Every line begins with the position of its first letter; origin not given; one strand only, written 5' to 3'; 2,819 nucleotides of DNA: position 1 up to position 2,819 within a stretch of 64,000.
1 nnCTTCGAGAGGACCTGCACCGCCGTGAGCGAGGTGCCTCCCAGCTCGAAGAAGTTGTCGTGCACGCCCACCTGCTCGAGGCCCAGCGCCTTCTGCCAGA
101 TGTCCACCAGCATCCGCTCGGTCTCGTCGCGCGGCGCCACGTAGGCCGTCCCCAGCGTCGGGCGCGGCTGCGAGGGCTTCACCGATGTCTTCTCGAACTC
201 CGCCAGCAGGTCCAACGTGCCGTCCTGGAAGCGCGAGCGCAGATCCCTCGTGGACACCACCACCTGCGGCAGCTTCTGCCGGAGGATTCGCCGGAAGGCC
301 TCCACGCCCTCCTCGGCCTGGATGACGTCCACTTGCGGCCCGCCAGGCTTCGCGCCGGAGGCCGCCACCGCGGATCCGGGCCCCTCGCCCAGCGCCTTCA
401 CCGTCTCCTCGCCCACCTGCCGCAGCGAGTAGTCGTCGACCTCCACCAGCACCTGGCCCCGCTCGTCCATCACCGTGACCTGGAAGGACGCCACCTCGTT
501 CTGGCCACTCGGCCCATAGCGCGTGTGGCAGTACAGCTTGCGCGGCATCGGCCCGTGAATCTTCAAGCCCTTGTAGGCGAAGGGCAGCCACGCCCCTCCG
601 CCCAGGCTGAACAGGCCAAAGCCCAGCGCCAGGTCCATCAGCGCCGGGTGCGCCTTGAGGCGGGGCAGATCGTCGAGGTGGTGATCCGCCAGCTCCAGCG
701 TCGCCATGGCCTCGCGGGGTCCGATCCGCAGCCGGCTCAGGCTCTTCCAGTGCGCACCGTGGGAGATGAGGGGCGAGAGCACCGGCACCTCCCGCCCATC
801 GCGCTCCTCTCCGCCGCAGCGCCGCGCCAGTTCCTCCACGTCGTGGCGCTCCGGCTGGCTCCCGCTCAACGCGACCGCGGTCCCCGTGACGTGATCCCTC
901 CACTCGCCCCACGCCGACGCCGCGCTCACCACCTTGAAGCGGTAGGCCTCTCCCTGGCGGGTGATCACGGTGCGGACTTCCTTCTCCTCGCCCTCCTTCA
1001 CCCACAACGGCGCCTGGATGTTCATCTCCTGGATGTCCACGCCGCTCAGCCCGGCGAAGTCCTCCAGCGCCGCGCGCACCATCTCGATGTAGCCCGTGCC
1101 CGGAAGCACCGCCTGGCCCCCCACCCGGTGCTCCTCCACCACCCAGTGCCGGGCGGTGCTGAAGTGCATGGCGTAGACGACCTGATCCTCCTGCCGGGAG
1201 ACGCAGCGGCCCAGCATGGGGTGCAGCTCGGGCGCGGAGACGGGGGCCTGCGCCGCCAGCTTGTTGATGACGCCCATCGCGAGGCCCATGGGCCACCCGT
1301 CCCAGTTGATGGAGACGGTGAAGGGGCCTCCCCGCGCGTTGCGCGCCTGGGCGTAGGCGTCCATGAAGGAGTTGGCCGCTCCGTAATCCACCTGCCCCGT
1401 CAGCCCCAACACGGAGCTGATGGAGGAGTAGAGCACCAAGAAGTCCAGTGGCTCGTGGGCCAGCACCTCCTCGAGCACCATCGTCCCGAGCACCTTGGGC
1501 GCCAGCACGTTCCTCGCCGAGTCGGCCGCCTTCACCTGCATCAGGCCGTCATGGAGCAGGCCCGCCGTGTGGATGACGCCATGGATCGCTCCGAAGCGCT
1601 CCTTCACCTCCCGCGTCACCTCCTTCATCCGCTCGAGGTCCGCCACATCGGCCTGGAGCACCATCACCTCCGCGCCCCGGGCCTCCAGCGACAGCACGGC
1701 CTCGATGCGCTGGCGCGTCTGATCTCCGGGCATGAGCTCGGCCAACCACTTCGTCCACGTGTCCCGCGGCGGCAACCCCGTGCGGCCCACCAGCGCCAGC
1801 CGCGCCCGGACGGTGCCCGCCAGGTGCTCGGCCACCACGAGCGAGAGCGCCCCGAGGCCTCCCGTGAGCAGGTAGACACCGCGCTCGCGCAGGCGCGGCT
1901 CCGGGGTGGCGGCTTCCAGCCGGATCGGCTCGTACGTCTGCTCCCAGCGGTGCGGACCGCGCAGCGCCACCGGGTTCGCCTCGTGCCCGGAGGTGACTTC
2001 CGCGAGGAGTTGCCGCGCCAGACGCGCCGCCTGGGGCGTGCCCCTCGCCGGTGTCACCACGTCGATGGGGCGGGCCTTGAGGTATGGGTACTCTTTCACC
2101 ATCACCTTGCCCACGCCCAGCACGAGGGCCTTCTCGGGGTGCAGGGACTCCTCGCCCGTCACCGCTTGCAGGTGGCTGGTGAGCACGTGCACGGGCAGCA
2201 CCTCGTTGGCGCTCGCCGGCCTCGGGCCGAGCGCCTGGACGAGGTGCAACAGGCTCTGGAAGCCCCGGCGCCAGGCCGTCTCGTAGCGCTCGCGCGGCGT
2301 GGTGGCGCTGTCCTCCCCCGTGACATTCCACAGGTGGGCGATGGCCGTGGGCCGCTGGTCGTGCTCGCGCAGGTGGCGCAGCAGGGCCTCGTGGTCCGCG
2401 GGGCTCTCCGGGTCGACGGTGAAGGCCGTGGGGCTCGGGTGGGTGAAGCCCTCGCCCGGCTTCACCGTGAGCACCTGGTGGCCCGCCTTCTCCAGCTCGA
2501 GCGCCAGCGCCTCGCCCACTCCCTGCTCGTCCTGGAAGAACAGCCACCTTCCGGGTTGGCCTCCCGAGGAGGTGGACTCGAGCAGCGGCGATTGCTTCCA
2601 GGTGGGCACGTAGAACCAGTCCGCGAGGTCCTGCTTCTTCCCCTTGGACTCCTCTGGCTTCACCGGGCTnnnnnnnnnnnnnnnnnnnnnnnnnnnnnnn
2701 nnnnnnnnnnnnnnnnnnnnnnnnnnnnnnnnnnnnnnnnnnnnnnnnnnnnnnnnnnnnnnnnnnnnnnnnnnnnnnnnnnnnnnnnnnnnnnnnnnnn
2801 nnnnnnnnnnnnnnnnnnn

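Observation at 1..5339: PKS module with non-canonical domain order KS-AT-KR-DH and a PCP-type carrier; AT with VSSH motif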

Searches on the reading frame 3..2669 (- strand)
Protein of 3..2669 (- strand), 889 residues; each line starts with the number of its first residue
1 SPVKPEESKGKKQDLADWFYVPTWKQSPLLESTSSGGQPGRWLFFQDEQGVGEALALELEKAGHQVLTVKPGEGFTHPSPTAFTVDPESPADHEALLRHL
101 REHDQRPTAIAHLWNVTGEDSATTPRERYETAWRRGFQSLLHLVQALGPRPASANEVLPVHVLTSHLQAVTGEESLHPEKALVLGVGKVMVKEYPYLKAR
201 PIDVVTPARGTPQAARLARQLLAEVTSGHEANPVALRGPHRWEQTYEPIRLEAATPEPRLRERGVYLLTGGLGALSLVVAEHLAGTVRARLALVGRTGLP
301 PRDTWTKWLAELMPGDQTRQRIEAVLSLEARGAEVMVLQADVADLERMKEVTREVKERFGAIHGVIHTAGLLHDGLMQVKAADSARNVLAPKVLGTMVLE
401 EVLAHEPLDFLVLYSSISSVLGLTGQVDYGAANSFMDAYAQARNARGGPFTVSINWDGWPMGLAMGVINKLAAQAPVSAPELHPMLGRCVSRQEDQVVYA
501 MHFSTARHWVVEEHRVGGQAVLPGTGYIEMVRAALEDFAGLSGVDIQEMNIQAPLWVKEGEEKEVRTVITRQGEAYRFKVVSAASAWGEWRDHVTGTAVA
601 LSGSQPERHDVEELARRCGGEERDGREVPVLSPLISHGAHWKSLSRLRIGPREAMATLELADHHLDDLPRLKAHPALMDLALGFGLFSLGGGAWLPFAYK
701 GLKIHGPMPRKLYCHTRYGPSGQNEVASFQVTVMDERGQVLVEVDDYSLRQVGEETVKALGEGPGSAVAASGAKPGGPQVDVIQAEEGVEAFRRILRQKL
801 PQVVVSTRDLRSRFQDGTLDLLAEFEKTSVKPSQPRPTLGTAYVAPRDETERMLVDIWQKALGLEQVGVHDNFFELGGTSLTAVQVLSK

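Call 11: find_related_loci(query=window:3-2669:-, collection=genome_contigs, flank=10000)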
Query window:3-2669:- (889 aa) in genome_contigs; peptide patterns used: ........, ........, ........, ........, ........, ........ (x = any residue, [..] = any of these).
18 stretches matched a pattern; 3 encode a relative of the query (tblastn E <= 1e-3); 3 distinct loci.
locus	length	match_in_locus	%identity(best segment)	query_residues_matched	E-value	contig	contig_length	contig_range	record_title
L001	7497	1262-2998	44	11-887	7e-109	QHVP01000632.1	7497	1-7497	MAG: Acidobacteria bacterium isolate AA29 14_0903_13_30cm_scaffold_9027884_curated, whole genome shotgun sequence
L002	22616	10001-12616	32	17-886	2e-115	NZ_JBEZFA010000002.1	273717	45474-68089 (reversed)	Micromonospora sp. NPDC049044 NPDC049044_81_A10.ctg-0002, whole genome shotgun sequence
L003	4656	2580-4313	42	3-889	6e-88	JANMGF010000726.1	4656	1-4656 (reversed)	MAG: Polyangium sp. isolate OTE_70b_concoct_23 OTE_70b_k141_1107478, whole genome shotgun sequence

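Call 12: find_homologous_proteins(query=window:3-2669:-, max_evalue=1e-10)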
Query window:3-2669:- (889 aa): 272 proteins with E <= 1e-10 among 8000 candidates; the best 120 are listed.
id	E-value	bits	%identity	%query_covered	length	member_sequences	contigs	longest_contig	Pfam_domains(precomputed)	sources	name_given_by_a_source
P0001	2.4e-211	722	42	50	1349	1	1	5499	PF08659.17,PF21394.4,PF00550.32,PF13561.13,PF00106.32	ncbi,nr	ncbi:MAG: SDR family oxidoreductase, partial [Chloroflexi bacterium]|nr:SDR family oxidoreductase [C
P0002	1.1e-180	621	39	84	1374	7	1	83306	PF08659.17,PF21394.4,PF21089.4,PF00107.33,PF00550.32,PF13561.13,PF14765.13,PF00106.32,PF13602.13,PF08240.18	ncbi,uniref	ncbi:SDR family oxidoreductase [Nostoc sp.]|uniref:SDR family oxidoreductase n=1 Tax=Nostoc sp. TaxI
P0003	3.1e-178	613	40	99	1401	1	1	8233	PF08659.17,PF00668.26,PF21394.4,PF21089.4,PF00550.32,PF13561.13,PF14765.13,PF00106.32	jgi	jgi:hypothetical protein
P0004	3.0e-163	563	38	88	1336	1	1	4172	PF08659.17,PF21394.4,PF21089.4,PF00550.32,PF13561.13,PF14765.13,PF13193.13,PF00106.32,PF00698.27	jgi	jgi:acyl transferase domain-containing protein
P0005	1.6e-161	558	57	51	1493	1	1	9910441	PF08659.17,PF22336.3,PF00109.33,PF21394.4,PF22621.3,PF00550.32,PF13561.13,PF02801.29,PF16197.12,PF00698.27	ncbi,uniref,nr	ncbi:type I polyketide synthase [Melittangium boletus]|uniref:Phenolphthiocerol/phthiocerol polyketi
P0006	8.6e-154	532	36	99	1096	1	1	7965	PF08659.17,PF21394.4,PF21089.4,PF00550.32,PF13561.13,PF14765.13,PF00106.32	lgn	-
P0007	6.5e-143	496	47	51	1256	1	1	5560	PF08659.17,PF22336.3,PF21394.4,PF22621.3,PF00550.32,PF13561.13,PF00106.32,PF02801.29,PF16197.12,PF00698.27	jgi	-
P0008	8.8e-141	489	43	53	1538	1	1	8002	PF08659.17,PF22336.3,PF00109.33,PF21394.4,PF22621.3,PF00550.32,PF00106.32,PF02801.29,PF16197.12,PF00698.27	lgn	-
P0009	3.1e-138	481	44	52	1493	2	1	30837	PF08659.17,PF22336.3,PF13489.13,PF21394.4,PF22621.3,PF00550.32,PF13561.13,PF08241.19,PF00698.27,PF13847.13,PF13649.13,PF00106.32,PF08242.19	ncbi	ncbi:SDR family oxidoreductase, partial [Hassallia byssoidea VB512170]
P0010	8.1e-138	479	42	55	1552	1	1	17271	PF08659.17,PF22336.3,PF00109.33,PF21394.4,PF22621.3,PF00550.32,PF13561.13,PF00106.32,PF02801.29,PF16197.12,PF00698.27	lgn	-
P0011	1.2e-137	479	47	51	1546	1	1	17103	PF08659.17,PF22336.3,PF00109.33,PF21394.4,PF22621.3,PF00550.32,PF13561.13,PF00106.32,PF02801.29,PF16197.12,PF00698.27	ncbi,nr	ncbi:MAG: SDR family NAD(P)-dependent oxidoreductase [bacterium]|nr:SDR family NAD(P)-dependent oxid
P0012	4.8e-137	477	42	39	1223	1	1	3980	PF13847.13,PF08659.17,PF13489.13,PF21394.4,PF13649.13,PF00550.32,PF13561.13,PF00106.32,PF08241.19,PF08242.19,PF10294.16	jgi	jgi:NAD(P)-dependent dehydrogenase (short-subunit alcohol dehydrogenase family)/acyl carrier protein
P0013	4.9e-137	477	47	51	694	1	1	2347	PF08659.17,PF21394.4,PF00550.32,PF13561.13,PF00106.32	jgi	jgi:NAD(P)-dependent dehydrogenase (short-subunit alcohol dehydrogenase family)/acyl carrier protein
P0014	1.1e-136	475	45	51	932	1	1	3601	PF08659.17,PF21394.4,PF00550.32,PF13561.13,PF00106.32,PF00698.27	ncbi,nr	ncbi:MAG: SDR family NAD(P)-dependent oxidoreductase, partial [Acidobacteria bacterium]|nr:SDR famil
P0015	3.2e-136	474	45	51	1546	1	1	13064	PF08659.17,PF22336.3,PF00109.33,PF21394.4,PF22621.3,PF00550.32,PF13561.13,PF00106.32,PF02801.29,PF16197.12,PF00698.27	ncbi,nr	ncbi:MAG: SDR family NAD(P)-dependent oxidoreductase [Rhizonema sp. NSF051]|nr:SDR family NAD(P)-dep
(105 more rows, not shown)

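Call 28: search_protein_families(library=pfam, proteins=[P0002, P0003], max_evalue=0.00001)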
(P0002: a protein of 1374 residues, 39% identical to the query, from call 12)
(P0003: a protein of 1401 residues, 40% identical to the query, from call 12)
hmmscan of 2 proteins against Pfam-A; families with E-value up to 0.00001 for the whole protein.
P0002 (1374 aa): 10 families
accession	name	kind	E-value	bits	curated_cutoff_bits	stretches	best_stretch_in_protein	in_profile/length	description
PF08659.16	KR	-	1.1e-44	152.9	22.6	1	303-500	1-179/180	KR domain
PF21394.3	Beta-ketacyl_N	-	3.1e-21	76.2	26.9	1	92-260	15-168/170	Beta-ketoacyl synthase-like, N-terminal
PF13602.12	ADH_zinc_N_2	-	3.6e-21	76.9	27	1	1004-1138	2-134/134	Zinc-binding dehydrogenase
PF21089.3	PKS_DH_N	-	1.3e-20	73.7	27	1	525-625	1-103/103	Polyketide synthase dehydratase domain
PF00107.32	ADH_zinc_N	-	2.1e-20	73.4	31.8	1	971-1070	1-99/129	Zinc-binding dehydrogenase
PF14765.12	PS-DH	-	2.2e-20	73.3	23.7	1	664-805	15-164/166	Polyketide synthase dehydratase N-terminal domain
PF00550.31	PP-binding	-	1.9e-15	57.3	20.8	1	1271-1335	1-67/67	Phosphopantetheine attachment site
PF13561.12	adh_short_C2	-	6.1e-14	52.6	27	1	361-439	31-111/236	Enoyl-(Acyl carrier protein) reductase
PF00106.31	adh_short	-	3.5e-11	43.4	26.6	1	365-481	41-161/195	short chain dehydrogenase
PF08240.17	ADH_N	-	7.5e-09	36.2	23.5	1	848-907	2-61/104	Alcohol dehydrogenase GroES-like domain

P0003 (1401 aa): 8 families
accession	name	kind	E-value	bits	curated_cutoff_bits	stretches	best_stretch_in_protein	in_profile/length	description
PF08659.16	KR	-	2.3e-47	161.6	22.6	1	277-474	1-180/180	KR domain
PF14765.12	PS-DH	-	6.2e-23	81.6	23.7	1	669-791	31-163/166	Polyketide synthase dehydratase N-terminal domain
PF21089.3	PKS_DH_N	-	1.4e-19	70.4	27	1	502-608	1-103/103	Polyketide synthase dehydratase domain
PF21394.3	Beta-ketacyl_N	-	8.7e-17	61.7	26.9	1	83-227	21-161/170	Beta-ketoacyl synthase-like, N-terminal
PF00668.25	Condensation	-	7.9e-14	51.6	30.6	1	999-1279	41-325/456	Condensation domain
PF00550.31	PP-binding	-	2.9e-13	50.3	20.8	1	894-956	1-66/67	Phosphopantetheine attachment site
PF00106.31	adh_short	-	5.2e-12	46.1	26.6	1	336-468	39-175/195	short chain dehydrogenase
PF13561.12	adh_short_C2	-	2.6e-08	34.2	27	1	336-468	34-169/236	Enoyl-(Acyl carrier protein) reductase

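Call 35: search_protein_families(library=pfam, proteins=[L002:7280-12736:+, L002:12733-13779:+, L002:17186-22057:+, L002:1617-7061:-, L001:56-3214:+, L003:81-4487:+], max_evalue=0.00001)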
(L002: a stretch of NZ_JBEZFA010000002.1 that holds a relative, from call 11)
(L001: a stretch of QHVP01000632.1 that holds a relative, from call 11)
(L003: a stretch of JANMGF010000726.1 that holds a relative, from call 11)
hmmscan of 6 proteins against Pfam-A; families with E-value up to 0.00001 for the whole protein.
L002:7280-12736:+ (1818 aa): 13 families
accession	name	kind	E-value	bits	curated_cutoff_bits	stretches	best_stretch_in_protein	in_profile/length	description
PF00109.32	ketoacyl-synt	-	2.5e-69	234.1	20.8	1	15-264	2-252/252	Beta-ketoacyl synthase, N-terminal domain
PF00698.26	Acyl_transf_1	-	4.9e-53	181.1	32.7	1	536-845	2-304/319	Acyl transferase domain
PF08659.16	KR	-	4.2e-43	147.8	22.6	1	1146-1339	1-179/180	KR domain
PF02801.28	Ketoacyl-synt_C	-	2.3e-40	137.7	20.8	1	272-391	1-118/119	Beta-ketoacyl synthase, C-terminal domain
PF21089.3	PKS_DH_N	-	2.1e-21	76.2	27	1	1367-1465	1-103/103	Polyketide synthase dehydratase domain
PF14765.12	PS-DH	-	4.2e-21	75.6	23.7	1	1519-1641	33-160/166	Polyketide synthase dehydratase N-terminal domain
PF22621.2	CurL-like_PKS_C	-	7.2e-21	74.4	27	1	455-515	1-61/64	CurL-like, PKS C-terminal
PF16197.11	KAsynt_C_assoc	-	2.4e-20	73.4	33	1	394-507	1-111/111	Ketoacyl-synthetase C-terminal extension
PF00550.31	PP-binding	-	3.8e-16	59.5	20.8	1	1746-1809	2-67/67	Phosphopantetheine attachment site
PF22336.2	RhiE-like_linker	-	4.4e-15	55.9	27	1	459-515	2-57/67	RhiE-like, KS-MAT linker domain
PF21394.3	Beta-ketacyl_N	-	2.8e-11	43.8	26.9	1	932-1048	3-115/170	Beta-ketoacyl synthase-like, N-terminal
PF00106.31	adh_short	-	7.2e-10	39.1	26.6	1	1204-1322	39-162/195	short chain dehydrogenase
PF13561.12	adh_short_C2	-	3.6e-08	33.7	27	1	1206-1279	36-110/236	Enoyl-(Acyl carrier protein) reductase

L002:12733-13779:+ (348 aa): 3 families
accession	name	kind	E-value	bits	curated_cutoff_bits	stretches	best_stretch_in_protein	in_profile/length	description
PF13384.12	HTH_23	-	1.2e-06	28.6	24.6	1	276-306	8-38/50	Homeodomain-like domain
PF00196.25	GerE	-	1.9e-06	27.8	23.5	1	276-325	8-57/57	Bacterial regulatory proteins, luxR family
PF13518.12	HTH_28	-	9.8e-06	26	25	0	276-307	3-34/52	Helix-turn-helix domain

L002:17186-22057:+ (1623 aa): 11 families
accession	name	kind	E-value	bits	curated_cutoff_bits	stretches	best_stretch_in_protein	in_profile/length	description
PF00109.32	ketoacyl-synt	-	2.4e-64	217.8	20.8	1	43-291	3-252/252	Beta-ketoacyl synthase, N-terminal domain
PF08659.16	KR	-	6.6e-48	163.4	22.6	1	1225-1420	1-179/180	KR domain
PF00698.26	Acyl_transf_1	-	8.3e-38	131.1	32.7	1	578-869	2-267/319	Acyl transferase domain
PF02801.28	Ketoacyl-synt_C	-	2.7e-37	127.8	20.8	1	299-426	1-119/119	Beta-ketoacyl synthase, C-terminal domain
PF16197.11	KAsynt_C_assoc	-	1.2e-17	64.7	33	1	428-543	1-111/111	Ketoacyl-synthetase C-terminal extension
PF22621.2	CurL-like_PKS_C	-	9.9e-17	61.1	27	1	491-552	1-62/64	CurL-like, PKS C-terminal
PF22336.2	RhiE-like_linker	-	2.7e-12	46.9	27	1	495-553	2-59/67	RhiE-like, KS-MAT linker domain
PF00550.31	PP-binding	-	7.6e-12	45.8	20.8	1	1522-1585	2-66/67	Phosphopantetheine attachment site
PF00106.31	adh_short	-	2.6e-11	43.8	26.6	1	1227-1407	3-166/195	short chain dehydrogenase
PF21394.3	Beta-ketacyl_N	-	6.8e-08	32.7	26.9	1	1032-1095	19-82/170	Beta-ketoacyl synthase-like, N-terminal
PF13561.12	adh_short_C2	-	3e-06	27.4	27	1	1296-1406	45-159/236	Enoyl-(Acyl carrier protein) reductase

L002:1617-7061:- (1814 aa): 13 families
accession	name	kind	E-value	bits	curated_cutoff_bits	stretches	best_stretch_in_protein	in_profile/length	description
PF00109.32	ketoacyl-synt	-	2.5e-67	227.6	20.8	1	8-258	2-252/252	Beta-ketoacyl synthase, N-terminal domain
PF00698.26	Acyl_transf_1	-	1.8e-47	162.8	32.7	1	536-821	3-281/319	Acyl transferase domain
PF08659.16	KR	-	6.7e-47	160.2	22.6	1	1143-1338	1-180/180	KR domain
PF02801.28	Ketoacyl-synt_C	-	1.3e-37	128.9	20.8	1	266-385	1-118/119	Beta-ketoacyl synthase, C-terminal domain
PF16197.11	KAsynt_C_assoc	-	4.4e-17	62.9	33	1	388-476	1-84/111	Ketoacyl-synthetase C-terminal extension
PF00550.31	PP-binding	-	5.3e-17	62.3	20.8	1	1747-1810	2-67/67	Phosphopantetheine attachment site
PF22621.2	CurL-like_PKS_C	-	8e-12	45.4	27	1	454-517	2-64/64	CurL-like, PKS C-terminal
PF21089.3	PKS_DH_N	-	5.8e-11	42.7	27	1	1367-1456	1-94/103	Polyketide synthase dehydratase domain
PF14765.12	PS-DH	-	7.9e-10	39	23.7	1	1518-1642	31-161/166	Polyketide synthase dehydratase N-terminal domain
PF22336.2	RhiE-like_linker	-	1.8e-08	34.7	27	1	458-518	3-61/67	RhiE-like, KS-MAT linker domain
PF00106.31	adh_short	-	5.1e-08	33.1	26.6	1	1196-1323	36-165/195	short chain dehydrogenase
PF13561.12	adh_short_C2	-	5.2e-08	33.2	27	1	1203-1322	35-158/236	Enoyl-(Acyl carrier protein) reductase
PF21394.3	Beta-ketacyl_N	-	7.4e-06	26.1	26.9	0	930-1044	2-114/170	Beta-ketoacyl synthase-like, N-terminal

L001:56-3214:+ (1052 aa): 6 families
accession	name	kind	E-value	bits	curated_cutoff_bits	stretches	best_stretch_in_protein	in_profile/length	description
PF00698.26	Acyl_transf_1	-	4.4e-54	184.5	32.7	1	33-319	2-281/319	Acyl transferase domain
PF08659.16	KR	-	2.1e-48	165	22.6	1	655-852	1-180/180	KR domain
PF21394.3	Beta-ketacyl_N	-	8.7e-15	55.2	26.9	1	444-555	11-119/170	Beta-ketoacyl synthase-like, N-terminal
PF00550.31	PP-binding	-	5.7e-14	52.6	20.8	1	948-1010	3-67/67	Phosphopantetheine attachment site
PF00106.31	adh_short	-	1e-11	45.2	26.6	1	717-836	42-165/195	short chain dehydrogenase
PF13561.12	adh_short_C2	-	7.4e-08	32.7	27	0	716-832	36-155/236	Enoyl-(Acyl carrier protein) reductase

L003:81-4487:+ (1468 aa): 11 families
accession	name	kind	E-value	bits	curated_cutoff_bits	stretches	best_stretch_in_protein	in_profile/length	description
PF00698.26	Acyl_transf_1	-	1.6e-58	199.1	32.7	1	465-785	2-318/319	Acyl transferase domain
PF00109.32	ketoacyl-synt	-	3.7e-53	181.1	20.8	1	2-190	65-252/252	Beta-ketoacyl synthase, N-terminal domain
PF08659.16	KR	-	5.6e-46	157.1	22.6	1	1088-1284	1-180/180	KR domain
PF02801.28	Ketoacyl-synt_C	-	3.3e-41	140.5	20.8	1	199-316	2-118/119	Beta-ketoacyl synthase, C-terminal domain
PF22621.2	CurL-like_PKS_C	-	7.9e-23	80.6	27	1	380-437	1-58/64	CurL-like, PKS C-terminal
PF00550.31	PP-binding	-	2.6e-16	60.1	20.8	1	1375-1438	2-67/67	Phosphopantetheine attachment site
PF22336.2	RhiE-like_linker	-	4.4e-15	55.9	27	1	383-437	1-54/67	RhiE-like, KS-MAT linker domain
PF21394.3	Beta-ketacyl_N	-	5e-15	56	26.9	1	892-1035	22-157/170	Beta-ketoacyl synthase-like, N-terminal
PF16197.11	KAsynt_C_assoc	-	5.6e-15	56.1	33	1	319-429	1-108/111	Ketoacyl-synthetase C-terminal extension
PF00106.31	adh_short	-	1.8e-11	44.4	26.6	1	1146-1270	38-167/195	short chain dehydrogenase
PF13561.12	adh_short_C2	-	6.2e-07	29.7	27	1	1147-1219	34-107/236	Enoyl-(Acyl carrier protein) reductase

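Call 59: search_protein_families(library=pfam, proteins=[P0004], max_evalue=1)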
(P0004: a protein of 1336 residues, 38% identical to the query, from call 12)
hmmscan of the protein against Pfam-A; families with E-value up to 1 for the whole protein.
P0004 (1336 aa): 9 families
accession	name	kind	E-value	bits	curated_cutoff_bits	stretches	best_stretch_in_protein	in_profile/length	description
PF08659.16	KR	-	7.1e-50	169.9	22.6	1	540-737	1-180/180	KR domain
PF00698.26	Acyl_transf_1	-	1.5e-33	117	32.7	1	2-210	79-292/319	Acyl transferase domain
PF14765.12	PS-DH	-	4.2e-21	75.6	23.7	1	912-1040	30-162/166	Polyketide synthase dehydratase N-terminal domain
PF21089.3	PKS_DH_N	-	1.2e-17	64.1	27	1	759-850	1-92/103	Polyketide synthase dehydratase domain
PF21394.3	Beta-ketacyl_N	-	7.1e-13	49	26.9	1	319-433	3-114/170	Beta-ketoacyl synthase-like, N-terminal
PF00550.31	PP-binding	-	4.8e-11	43.2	20.8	1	1240-1300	2-65/67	Phosphopantetheine attachment site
PF13193.12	AMP-binding_C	-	4.2e-10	40.8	24.5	1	1140-1213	2-75/76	AMP-binding enzyme C-terminal domain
PF00106.31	adh_short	-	2.3e-08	34.2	26.6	1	604-720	44-164/195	short chain dehydrogenase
PF13561.12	adh_short_C2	-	2.4e-07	31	27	1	605-675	41-111/236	Enoyl-(Acyl carrier protein) reductase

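Call 66: find_encoding_contigs(protein=P0005, flank=10000, max_places=3)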
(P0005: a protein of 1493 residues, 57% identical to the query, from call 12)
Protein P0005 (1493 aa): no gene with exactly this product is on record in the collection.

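Call 68: search_solved_structures(query=window:360-2669:-, max_evalue=0.00001)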
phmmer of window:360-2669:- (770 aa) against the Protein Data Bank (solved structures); distinct sequences matched with E-value up to 0.00001: 69 (the best 60 are shown).
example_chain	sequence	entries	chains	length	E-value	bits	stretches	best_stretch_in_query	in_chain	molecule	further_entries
5d2e_A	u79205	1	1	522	1e-35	126.4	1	43-463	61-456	MlnE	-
4j1q_A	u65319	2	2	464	2.4e-32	115.3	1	252-462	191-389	Polyketide synthase PksJ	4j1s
6ulw_A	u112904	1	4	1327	3.3e-32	114.8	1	13-463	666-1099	Amino acid adenylation domain-containing protein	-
5ktk_A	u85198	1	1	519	3.6e-32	114.7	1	185-469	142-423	Polyketide synthase PksJ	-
9d2z_A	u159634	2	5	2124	3.8e-25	91.5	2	252-460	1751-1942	Mycocerosic acid synthase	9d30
9d2y_A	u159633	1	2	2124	8.7e-25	90.3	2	252-460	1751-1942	Multifunctional mycocerosic acid synthase membrane-associated MAS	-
5bp4_A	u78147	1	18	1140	1.2e-22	83.2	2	258-460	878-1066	Mycocerosic acid synthase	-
8g7w_A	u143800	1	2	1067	2.8e-22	82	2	255-461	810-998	Type I PKS module 4, module 5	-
3slk_A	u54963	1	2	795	5.4e-21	77.7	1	260-461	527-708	Polyketide synthase extender module 2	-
6obv_A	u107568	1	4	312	2.2e-18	69.1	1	481-720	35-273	fluvirucin B1 DH domain from module 1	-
4imp_A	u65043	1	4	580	3.9e-18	68.3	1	136-466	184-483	Polyketide synthase extender modules 3-4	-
7s6b_C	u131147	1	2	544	9.5e-18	67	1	162-472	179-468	Polyketide synthase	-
2fr0_A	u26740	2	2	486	6.8e-17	64.2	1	177-468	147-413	Erythromycin synthase, EryAI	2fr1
6w7s_A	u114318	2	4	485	7.8e-17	64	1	176-468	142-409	EryAI | KR1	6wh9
7s6c_A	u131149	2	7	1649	8e-17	64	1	163-472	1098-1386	6-deoxyerythronolide-B synthase EryA2, modules 3 and 4, Lsd14 Polyketide synthase fusion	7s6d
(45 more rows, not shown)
